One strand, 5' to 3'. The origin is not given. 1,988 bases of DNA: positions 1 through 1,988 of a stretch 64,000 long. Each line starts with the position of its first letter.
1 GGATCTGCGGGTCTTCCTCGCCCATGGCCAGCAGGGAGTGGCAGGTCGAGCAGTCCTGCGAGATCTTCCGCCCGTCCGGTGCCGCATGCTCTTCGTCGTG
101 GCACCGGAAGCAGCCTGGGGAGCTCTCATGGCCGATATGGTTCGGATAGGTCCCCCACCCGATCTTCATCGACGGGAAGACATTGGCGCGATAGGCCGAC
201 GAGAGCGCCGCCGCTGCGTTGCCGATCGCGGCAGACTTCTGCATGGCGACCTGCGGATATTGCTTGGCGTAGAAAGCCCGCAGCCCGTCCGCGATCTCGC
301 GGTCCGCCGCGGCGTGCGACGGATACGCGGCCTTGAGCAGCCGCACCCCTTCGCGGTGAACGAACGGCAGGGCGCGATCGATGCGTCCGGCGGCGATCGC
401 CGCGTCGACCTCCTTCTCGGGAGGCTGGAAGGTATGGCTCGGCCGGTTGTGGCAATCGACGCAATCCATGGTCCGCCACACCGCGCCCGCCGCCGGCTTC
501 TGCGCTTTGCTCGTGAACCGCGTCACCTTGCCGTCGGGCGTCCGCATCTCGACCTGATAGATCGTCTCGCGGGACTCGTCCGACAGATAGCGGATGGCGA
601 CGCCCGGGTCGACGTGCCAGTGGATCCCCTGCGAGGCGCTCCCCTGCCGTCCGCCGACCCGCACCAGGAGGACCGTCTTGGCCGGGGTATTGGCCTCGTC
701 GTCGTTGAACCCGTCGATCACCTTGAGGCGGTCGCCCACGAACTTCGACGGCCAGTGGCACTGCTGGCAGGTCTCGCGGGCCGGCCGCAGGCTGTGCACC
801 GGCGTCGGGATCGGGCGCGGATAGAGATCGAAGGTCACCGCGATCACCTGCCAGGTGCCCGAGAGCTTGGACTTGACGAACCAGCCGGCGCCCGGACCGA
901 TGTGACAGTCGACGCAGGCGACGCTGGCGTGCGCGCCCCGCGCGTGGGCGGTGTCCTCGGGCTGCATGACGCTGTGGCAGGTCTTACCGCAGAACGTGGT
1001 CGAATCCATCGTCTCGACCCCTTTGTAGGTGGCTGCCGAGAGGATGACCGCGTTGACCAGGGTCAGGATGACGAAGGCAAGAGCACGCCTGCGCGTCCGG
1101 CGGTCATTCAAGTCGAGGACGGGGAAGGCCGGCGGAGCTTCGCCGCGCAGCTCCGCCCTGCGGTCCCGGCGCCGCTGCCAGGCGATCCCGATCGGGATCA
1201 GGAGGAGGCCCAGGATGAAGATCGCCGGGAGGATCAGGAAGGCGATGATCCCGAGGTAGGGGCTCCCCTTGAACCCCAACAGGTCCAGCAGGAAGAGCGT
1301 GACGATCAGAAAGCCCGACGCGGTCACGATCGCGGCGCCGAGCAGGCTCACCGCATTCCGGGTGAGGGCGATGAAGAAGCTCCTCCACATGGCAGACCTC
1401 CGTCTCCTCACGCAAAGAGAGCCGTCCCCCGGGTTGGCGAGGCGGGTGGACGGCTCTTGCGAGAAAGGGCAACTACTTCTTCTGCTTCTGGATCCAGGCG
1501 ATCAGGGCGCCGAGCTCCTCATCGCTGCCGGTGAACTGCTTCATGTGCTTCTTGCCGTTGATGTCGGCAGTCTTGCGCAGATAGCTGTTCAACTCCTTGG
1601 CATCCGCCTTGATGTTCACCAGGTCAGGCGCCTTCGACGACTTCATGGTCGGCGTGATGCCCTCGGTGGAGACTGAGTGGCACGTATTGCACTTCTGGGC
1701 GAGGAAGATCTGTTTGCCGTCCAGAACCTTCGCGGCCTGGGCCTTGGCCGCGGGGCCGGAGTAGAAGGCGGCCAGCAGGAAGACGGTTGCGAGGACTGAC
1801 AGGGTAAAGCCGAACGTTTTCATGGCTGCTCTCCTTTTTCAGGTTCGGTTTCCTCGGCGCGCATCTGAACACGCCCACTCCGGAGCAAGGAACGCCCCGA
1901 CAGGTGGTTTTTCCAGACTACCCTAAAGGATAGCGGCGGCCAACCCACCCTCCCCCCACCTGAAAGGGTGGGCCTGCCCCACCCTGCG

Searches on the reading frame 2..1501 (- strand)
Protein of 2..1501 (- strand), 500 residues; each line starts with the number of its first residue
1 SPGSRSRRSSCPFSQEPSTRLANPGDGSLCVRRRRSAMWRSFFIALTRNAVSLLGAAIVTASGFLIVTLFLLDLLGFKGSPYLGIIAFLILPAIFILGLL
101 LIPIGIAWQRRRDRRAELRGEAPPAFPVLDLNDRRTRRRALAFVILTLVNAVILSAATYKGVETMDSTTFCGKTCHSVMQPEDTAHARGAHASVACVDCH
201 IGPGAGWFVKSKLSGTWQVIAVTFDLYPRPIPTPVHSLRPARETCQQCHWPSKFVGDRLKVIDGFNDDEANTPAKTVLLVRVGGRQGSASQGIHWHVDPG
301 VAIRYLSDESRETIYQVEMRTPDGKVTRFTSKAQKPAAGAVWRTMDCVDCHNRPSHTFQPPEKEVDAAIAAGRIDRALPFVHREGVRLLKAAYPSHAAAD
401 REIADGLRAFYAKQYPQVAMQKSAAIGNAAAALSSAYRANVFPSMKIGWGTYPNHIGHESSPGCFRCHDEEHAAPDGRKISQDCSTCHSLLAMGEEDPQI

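Call 44: search_protein_families(library=pfam, proteins=[window:2-1501:-], max_evalue=0.001)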
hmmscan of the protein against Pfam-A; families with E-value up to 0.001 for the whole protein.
window:2-1501:- (500 aa): 4 families
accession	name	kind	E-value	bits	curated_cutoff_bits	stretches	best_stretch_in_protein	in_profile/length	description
PF03264.19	Cytochrom_NNT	-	2e-08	34.6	24.1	1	139-221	7-93/174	NapC/NirT cytochrome c family, N-terminal region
PF14522.11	Cytochrome_C7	-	1.5e-06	28.3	24.8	0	458-489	43-67/67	Cytochrome c7 and related cytochrome c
PF14537.11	Cytochrom_c3_2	-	0.00029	21.7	25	0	461-492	5-37/79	Cytochrome c3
PF02085.21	Cytochrom_CIII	-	0.00039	21.2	22.9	0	454-491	24-56/101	Class III cytochrome C family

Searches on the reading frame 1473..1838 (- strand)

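Call 44: search_protein_families(library=pfam, proteins=[window:1473-1838:-], max_evalue=0.001)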
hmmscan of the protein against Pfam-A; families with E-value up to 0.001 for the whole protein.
window:1473-1838:- (121 aa): 2 families
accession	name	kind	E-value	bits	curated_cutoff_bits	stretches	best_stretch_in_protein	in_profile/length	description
PF00034.26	Cytochrom_C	-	4.5e-09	37.9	21.3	1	40-119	3-89/90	Cytochrome c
PF13442.11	Cytochrome_CBB3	-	9.8e-08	32.7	27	1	38-116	3-68/68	Cytochrome C oxidase, cbb3-type, subunit III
